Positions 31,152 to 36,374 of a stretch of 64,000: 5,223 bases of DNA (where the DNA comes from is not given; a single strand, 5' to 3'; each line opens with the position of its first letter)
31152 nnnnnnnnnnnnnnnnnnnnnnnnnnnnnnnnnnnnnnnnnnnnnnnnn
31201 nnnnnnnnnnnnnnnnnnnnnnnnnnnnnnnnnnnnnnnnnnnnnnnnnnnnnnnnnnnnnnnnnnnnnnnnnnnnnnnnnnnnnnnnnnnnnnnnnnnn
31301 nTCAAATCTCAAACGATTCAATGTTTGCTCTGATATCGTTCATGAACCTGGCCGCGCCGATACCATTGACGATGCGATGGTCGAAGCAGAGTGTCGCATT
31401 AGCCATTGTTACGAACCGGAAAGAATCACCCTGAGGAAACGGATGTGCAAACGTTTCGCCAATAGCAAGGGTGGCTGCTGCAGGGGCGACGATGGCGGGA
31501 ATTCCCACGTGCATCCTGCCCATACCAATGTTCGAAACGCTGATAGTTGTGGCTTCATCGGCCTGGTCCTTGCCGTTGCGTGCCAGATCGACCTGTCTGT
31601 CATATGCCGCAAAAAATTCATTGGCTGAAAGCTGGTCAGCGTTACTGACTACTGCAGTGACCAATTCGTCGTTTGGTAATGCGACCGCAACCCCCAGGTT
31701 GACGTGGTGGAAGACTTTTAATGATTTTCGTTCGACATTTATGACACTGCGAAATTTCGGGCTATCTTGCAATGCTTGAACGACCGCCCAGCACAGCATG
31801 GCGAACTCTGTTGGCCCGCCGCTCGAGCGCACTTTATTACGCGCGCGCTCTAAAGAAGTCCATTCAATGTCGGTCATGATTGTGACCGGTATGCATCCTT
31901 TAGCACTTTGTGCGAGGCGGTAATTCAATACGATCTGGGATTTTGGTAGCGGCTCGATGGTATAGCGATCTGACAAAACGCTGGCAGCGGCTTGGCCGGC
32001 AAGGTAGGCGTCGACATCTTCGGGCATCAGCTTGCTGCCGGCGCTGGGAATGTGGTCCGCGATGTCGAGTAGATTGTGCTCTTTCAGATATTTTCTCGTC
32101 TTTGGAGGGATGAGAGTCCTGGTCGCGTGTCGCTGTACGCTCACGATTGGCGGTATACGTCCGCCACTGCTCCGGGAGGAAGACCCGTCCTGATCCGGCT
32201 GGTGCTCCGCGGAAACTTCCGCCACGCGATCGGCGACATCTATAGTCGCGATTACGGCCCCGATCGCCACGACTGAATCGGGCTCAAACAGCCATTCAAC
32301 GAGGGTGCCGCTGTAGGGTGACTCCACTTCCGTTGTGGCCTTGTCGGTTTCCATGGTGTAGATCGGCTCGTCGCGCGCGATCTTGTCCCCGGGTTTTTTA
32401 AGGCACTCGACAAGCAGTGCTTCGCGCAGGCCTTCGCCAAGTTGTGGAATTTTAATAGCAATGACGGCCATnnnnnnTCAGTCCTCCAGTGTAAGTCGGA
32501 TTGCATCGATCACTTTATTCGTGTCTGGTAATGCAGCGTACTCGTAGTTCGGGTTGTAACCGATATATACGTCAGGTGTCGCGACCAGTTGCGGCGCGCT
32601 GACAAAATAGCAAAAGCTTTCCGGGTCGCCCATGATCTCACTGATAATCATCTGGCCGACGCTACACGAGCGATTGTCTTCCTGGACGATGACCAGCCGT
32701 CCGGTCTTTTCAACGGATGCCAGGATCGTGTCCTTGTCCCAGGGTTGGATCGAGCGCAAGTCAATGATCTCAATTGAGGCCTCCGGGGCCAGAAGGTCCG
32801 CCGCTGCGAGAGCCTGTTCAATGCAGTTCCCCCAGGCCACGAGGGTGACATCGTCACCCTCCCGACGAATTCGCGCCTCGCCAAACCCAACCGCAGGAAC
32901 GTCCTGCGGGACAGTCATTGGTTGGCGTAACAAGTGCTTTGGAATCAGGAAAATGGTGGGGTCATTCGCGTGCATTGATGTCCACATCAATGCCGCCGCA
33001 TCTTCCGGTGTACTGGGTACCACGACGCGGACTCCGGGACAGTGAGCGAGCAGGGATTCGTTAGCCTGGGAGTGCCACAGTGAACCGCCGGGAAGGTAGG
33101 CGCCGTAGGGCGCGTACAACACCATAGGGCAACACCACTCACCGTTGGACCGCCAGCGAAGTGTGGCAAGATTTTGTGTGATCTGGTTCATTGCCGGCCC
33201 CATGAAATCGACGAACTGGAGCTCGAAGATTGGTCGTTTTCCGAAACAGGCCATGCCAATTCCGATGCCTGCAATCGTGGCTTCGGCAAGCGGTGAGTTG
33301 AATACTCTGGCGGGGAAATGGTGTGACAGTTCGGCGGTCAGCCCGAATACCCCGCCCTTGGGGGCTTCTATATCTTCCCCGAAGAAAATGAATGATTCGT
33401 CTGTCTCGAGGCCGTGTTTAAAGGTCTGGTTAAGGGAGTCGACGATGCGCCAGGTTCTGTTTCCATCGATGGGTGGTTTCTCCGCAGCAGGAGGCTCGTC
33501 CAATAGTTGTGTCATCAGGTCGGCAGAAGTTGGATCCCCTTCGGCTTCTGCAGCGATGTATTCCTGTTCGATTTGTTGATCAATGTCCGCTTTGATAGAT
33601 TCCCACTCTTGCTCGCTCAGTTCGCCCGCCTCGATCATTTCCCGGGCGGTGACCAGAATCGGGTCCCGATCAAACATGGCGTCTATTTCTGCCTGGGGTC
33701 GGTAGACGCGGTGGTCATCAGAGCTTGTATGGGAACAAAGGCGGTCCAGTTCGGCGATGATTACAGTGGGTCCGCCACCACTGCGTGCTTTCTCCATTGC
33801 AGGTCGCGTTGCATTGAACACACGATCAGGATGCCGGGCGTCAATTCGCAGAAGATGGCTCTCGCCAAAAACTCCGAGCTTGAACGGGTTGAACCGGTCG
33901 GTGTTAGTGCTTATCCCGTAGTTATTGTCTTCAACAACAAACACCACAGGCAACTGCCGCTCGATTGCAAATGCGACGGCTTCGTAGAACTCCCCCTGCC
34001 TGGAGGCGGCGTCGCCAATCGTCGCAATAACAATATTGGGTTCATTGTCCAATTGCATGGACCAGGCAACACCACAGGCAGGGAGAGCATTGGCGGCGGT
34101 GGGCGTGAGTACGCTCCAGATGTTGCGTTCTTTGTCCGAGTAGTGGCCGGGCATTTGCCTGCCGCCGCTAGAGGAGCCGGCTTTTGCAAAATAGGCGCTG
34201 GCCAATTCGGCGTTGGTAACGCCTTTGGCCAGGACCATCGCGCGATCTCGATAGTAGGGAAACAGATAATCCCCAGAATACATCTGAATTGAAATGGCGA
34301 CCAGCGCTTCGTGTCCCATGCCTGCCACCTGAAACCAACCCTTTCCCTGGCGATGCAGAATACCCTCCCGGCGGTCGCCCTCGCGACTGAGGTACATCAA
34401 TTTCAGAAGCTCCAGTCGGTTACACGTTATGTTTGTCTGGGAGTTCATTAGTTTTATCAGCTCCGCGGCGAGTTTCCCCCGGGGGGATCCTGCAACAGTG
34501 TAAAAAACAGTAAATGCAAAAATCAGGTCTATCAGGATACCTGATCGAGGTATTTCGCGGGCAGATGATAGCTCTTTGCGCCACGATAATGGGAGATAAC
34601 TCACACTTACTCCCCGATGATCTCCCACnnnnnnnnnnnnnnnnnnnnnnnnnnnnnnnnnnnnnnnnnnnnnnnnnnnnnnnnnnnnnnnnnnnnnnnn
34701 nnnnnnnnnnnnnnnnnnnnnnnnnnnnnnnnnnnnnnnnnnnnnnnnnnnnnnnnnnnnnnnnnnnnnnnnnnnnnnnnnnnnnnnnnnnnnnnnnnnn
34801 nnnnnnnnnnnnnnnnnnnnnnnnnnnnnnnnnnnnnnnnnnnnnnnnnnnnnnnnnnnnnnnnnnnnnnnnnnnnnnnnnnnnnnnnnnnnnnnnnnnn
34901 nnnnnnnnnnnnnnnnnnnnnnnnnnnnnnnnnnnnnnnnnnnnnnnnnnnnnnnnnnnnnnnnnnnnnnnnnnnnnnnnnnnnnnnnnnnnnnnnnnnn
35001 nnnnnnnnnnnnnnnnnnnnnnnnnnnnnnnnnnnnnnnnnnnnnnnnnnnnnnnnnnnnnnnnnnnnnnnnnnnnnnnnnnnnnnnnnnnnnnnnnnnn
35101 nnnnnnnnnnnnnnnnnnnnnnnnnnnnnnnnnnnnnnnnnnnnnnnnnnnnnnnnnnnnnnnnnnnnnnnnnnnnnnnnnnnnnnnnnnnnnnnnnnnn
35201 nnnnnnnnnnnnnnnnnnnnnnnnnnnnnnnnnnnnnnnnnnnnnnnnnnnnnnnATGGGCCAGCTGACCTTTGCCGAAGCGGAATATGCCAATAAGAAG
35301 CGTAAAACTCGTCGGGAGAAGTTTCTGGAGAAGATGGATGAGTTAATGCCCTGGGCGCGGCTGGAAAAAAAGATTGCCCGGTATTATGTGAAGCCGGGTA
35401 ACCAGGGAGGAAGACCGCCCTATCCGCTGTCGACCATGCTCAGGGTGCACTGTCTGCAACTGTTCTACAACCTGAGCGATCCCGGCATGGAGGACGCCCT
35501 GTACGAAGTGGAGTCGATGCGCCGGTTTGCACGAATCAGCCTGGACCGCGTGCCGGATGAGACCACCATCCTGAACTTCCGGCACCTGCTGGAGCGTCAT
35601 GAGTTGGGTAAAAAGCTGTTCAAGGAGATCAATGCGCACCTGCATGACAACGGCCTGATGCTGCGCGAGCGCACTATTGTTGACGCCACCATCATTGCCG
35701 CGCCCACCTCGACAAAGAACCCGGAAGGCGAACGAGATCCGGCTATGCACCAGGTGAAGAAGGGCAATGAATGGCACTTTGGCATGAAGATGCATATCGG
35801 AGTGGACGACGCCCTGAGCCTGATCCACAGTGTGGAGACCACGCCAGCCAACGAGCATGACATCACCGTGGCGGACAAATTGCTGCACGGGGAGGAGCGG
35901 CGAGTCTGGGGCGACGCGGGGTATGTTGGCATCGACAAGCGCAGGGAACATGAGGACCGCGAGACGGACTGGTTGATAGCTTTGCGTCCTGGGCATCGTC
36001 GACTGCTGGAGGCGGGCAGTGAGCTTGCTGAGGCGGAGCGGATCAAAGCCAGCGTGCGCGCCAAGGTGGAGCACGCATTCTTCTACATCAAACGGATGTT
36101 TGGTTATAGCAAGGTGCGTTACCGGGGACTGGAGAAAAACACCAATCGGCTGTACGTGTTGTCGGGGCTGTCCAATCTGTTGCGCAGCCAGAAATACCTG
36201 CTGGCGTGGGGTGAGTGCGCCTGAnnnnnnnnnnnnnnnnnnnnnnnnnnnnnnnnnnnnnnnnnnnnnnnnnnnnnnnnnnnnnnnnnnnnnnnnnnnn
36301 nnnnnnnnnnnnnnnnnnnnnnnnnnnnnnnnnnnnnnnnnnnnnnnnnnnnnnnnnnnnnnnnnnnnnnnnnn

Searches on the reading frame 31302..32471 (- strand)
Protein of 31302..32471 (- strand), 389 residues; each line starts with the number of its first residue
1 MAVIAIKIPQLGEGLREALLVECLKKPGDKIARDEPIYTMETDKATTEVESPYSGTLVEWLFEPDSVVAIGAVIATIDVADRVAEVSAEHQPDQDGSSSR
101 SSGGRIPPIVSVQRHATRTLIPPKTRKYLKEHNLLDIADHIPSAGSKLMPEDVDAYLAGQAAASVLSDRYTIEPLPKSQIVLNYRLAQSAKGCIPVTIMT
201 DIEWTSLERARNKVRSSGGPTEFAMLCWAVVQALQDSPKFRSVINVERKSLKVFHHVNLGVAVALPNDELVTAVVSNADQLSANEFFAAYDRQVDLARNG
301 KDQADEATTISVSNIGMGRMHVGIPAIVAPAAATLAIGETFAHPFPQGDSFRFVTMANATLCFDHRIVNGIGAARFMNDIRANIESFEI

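Call 41: search_protein_families(library=pfam, proteins=[window:31302-32471:-], max_evalue=0.0001)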
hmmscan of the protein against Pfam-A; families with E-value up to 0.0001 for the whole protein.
window:31302-32471:- (389 aa): 2 families
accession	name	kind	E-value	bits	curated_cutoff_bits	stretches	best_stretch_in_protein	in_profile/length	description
PF00198.28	2-oxoacid_dh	-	1.2e-38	133.3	23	1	170-387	4-227/232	2-oxoacid dehydrogenases acyltransferase (catalytic domain)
PF00364.28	Biotin_lipoyl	-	1.7e-15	57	22.1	1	6-77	3-73/73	Biotin-requiring enzyme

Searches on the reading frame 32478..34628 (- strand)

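Call 41: search_protein_families(library=pfam, proteins=[window:32478-34628:-], max_evalue=0.0001)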
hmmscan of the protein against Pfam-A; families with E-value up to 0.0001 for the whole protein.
window:32478-34628:- (716 aa): 4 families
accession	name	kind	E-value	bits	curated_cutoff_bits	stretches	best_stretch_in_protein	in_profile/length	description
PF00676.26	E1_dh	-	1.7e-48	165.5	22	1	76-366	2-297/300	Dehydrogenase E1 component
PF02779.29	Transket_pyr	-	1.5e-29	103.3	27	1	398-568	8-173/174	Transketolase, pyrimidine binding domain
PF02780.25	Transketolase_C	-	8.2e-29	100.5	25.9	1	583-706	1-124/124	Transketolase, C-terminal domain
PF13292.11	DXP_synthase_N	-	3.1e-06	27.1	21.2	1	184-243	120-179/274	1-deoxy-D-xylulose-5-phosphate synthase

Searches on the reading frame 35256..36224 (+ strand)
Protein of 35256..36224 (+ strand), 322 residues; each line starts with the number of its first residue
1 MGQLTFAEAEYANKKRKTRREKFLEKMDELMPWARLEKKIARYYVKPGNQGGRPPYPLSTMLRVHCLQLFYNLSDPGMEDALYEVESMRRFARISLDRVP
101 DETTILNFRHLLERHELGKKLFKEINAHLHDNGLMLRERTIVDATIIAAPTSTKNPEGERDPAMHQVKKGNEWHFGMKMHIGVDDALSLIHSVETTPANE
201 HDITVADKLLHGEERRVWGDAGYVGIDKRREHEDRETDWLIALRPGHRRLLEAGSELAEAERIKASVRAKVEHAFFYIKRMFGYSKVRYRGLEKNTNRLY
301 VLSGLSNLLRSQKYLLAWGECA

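Call 20: search_protein_families(library=pfam, proteins=[window:35256-36224:+], max_evalue=0.001)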
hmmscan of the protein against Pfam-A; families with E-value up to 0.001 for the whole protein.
window:35256-36224:+ (322 aa): 4 families
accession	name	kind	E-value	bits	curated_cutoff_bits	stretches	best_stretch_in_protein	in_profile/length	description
PF01609.27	DDE_Tnp_1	-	4.1e-30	105.5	23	1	138-308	5-200/200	Transposase DDE domain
PF05598.16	DUF772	-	8.9e-21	74.1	23.1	1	52-125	1-74/74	Transposase domain (DUF772)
PF13612.12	DDE_Tnp_1_3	-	3.8e-06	27.4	27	1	165-227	34-95/155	Transposase DDE domain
PF13359.12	DDE_Tnp_4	-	8.1e-06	26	24.8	1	159-307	16-158/158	DDE superfamily endonuclease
